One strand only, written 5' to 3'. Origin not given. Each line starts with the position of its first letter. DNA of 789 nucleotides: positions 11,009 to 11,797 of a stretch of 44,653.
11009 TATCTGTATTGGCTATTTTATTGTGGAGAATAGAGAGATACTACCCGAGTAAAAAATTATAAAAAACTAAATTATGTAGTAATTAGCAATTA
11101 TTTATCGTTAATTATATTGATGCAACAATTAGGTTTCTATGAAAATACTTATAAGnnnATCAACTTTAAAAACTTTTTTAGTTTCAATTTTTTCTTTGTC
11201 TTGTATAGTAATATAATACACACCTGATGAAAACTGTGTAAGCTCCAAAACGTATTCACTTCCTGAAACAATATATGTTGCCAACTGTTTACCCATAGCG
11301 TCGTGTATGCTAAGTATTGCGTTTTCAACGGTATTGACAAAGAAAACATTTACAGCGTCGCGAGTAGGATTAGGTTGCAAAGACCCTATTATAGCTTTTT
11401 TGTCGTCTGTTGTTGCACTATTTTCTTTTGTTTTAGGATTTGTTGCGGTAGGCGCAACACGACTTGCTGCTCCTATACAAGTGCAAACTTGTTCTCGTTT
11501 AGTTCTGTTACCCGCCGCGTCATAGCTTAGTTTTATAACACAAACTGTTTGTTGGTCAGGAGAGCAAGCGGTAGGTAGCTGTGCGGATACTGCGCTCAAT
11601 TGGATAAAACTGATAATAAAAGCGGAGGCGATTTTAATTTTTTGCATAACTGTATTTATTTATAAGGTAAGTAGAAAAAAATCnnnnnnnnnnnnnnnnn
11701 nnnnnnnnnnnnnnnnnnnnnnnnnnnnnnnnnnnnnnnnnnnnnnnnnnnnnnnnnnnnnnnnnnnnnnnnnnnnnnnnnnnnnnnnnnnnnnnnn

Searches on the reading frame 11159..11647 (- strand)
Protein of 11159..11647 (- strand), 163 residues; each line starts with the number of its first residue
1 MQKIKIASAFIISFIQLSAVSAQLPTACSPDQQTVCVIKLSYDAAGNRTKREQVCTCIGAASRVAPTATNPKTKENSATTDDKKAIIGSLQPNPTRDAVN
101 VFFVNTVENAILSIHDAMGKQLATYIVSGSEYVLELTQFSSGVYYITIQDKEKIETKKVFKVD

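Call 8: search_protein_families(library=pfam, proteins=[window:11159-11647:-], max_evalue=0.01)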
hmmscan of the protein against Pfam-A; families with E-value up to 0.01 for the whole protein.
window:11159-11647:- (163 aa): 2 families
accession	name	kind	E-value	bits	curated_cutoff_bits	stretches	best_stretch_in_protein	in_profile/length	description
PF18962.6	Por_Secre_tail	-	6.1e-10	39.7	27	1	92-159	3-73/75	Secretion system C-terminal sorting domain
PF11589.14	DUF3244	-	0.0084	16.5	25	0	96-152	28-87/96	Domain of unknown function (DUF3244)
